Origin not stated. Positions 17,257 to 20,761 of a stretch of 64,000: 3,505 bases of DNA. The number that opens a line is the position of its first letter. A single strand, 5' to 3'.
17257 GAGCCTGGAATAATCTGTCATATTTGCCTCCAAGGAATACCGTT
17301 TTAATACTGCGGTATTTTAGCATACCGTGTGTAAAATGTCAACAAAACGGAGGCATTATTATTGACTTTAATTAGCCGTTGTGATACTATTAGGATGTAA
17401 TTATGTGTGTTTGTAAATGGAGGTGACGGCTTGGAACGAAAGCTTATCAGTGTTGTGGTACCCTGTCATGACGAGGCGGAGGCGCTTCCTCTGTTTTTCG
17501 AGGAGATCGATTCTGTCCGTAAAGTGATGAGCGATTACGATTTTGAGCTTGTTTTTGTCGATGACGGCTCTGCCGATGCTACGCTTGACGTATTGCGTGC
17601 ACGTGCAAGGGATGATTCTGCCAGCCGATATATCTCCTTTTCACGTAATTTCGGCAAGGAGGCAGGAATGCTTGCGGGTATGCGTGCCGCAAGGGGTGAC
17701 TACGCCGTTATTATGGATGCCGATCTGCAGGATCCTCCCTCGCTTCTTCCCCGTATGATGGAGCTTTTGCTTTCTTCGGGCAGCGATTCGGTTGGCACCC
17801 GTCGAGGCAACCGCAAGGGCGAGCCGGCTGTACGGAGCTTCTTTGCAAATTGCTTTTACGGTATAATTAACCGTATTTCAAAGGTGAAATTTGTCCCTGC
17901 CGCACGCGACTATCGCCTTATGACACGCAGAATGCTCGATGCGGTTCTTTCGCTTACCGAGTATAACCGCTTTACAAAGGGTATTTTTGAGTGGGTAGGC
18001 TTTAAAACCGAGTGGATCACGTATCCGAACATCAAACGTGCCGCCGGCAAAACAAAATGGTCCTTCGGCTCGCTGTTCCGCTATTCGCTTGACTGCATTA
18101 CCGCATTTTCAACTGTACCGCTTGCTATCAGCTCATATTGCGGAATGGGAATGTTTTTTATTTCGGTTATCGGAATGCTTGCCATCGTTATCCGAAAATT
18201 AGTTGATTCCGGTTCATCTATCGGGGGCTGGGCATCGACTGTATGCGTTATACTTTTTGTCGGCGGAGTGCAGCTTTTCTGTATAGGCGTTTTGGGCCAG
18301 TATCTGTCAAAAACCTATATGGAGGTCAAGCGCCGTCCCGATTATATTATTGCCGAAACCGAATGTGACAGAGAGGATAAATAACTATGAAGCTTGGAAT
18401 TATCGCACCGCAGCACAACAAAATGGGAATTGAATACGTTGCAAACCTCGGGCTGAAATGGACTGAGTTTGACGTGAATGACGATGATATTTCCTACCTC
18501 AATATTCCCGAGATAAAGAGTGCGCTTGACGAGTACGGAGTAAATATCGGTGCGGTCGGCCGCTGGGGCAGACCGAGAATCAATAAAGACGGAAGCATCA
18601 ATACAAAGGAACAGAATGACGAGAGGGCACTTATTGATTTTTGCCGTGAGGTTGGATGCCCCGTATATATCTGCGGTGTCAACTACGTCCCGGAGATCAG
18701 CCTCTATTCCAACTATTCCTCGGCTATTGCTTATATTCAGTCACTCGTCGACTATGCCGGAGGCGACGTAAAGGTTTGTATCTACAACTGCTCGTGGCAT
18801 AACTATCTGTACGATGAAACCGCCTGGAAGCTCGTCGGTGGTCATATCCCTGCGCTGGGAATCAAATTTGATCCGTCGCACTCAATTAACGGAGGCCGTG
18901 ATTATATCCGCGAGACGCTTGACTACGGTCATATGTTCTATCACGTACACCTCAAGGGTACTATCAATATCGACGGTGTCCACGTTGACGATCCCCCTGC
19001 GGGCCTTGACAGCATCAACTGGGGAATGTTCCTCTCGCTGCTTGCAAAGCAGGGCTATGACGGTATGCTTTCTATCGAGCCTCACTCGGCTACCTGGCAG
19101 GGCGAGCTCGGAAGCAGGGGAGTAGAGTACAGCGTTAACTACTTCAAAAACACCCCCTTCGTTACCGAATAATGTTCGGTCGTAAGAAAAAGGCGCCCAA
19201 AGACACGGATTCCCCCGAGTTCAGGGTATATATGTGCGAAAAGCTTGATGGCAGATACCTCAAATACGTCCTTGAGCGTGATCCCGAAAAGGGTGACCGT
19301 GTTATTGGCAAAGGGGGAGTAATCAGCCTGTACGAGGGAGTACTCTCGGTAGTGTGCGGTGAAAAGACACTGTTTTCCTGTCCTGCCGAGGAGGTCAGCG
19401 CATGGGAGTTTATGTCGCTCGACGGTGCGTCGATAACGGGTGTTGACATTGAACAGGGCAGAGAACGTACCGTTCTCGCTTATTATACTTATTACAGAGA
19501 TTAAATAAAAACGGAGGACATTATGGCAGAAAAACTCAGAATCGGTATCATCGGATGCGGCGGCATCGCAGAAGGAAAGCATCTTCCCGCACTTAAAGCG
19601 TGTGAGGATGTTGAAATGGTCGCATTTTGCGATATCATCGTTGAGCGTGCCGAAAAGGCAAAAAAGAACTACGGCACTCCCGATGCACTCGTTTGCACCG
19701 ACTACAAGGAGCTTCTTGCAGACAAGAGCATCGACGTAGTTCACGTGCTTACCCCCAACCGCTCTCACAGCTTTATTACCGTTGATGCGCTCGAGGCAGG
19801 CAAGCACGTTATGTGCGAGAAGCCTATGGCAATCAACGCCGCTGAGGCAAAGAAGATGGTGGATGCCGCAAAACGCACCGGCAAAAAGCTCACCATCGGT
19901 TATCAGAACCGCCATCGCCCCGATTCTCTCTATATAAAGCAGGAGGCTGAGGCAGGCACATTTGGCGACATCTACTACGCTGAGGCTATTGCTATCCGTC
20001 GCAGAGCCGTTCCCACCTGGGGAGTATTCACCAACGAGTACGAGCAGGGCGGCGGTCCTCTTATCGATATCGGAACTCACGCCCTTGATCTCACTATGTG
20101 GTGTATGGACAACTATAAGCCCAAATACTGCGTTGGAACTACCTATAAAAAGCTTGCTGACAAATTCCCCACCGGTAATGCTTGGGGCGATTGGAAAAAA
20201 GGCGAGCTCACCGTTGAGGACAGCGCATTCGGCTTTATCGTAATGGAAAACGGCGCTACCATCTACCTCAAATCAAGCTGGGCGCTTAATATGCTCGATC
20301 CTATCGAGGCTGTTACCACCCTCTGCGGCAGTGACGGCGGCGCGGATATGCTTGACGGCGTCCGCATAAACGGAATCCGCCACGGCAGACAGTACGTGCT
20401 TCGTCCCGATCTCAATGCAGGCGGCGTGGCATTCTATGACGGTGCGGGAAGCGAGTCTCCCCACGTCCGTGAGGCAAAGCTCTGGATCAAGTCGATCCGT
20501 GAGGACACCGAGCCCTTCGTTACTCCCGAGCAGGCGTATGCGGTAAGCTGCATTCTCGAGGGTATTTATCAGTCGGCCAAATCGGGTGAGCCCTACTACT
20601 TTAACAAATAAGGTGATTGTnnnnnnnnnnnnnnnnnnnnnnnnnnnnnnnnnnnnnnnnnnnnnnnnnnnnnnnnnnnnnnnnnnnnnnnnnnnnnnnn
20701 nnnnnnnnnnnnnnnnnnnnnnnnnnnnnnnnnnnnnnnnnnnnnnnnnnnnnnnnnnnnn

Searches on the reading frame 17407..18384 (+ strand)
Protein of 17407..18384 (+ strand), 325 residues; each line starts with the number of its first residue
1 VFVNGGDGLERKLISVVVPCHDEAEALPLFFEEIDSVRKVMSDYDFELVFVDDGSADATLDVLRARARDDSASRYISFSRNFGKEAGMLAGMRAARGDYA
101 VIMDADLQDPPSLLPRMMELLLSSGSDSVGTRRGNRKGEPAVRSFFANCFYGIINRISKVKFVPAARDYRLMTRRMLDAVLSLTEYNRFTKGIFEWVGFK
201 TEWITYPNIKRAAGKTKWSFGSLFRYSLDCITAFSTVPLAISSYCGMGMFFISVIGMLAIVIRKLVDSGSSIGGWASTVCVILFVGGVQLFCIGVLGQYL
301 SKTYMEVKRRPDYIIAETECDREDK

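Call 10: search_protein_families(library=pfam, proteins=[window:17407-18384:+], max_evalue=0.01)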
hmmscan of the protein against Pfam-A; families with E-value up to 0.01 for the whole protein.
window:17407-18384:+ (325 aa): 3 families
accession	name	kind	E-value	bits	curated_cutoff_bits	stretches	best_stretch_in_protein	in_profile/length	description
PF00535.33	Glycos_transf_2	-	5.5e-27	95.2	23.3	1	15-178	1-165/168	Glycosyl transferase family 2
PF13641.12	Glyco_tranf_2_3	-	6.8e-09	36.5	27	1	14-137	3-127/230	Glycosyltransferase like family 2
PF10111.15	Glyco_tranf_2_2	-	0.00054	20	27.3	1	16-109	2-94/276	Glycosyltransferase like family 2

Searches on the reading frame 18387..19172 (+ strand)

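Call 10: search_protein_families(library=pfam, proteins=[window:18387-19172:+], max_evalue=0.01)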
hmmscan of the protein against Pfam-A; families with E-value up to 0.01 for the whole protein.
window:18387-19172:+ (261 aa): 1 family
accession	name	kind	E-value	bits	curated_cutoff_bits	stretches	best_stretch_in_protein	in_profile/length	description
PF01261.30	AP_endonuc_2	-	3.6e-20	73.1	31.1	1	16-236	2-233/249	Xylose isomerase-like TIM barrel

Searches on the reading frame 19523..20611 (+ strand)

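Call 10: search_protein_families(library=pfam, proteins=[window:19523-20611:+], max_evalue=0.01)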
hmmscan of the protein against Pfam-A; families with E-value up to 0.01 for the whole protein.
window:19523-20611:+ (362 aa): 4 families
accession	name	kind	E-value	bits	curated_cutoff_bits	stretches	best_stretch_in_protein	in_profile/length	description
PF01408.29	GFO_IDH_MocA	-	1.3e-31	110.2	24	1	5-127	1-120/120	Oxidoreductase family, NAD-binding Rossmann fold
PF22725.1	GFO_IDH_MocA_C3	-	1.5e-13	51.3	27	1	137-272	3-121/124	GFO/IDH/MocA C-terminal domain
PF02894.22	GFO_IDH_MocA_C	-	1.5e-10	41.7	22.9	1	143-358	5-216/218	Oxidoreductase family, C-terminal alpha/beta domain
PF03447.22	NAD_binding_3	-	3.3e-07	31.4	24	1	11-123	1-113/116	Homoserine dehydrogenase, NAD binding domain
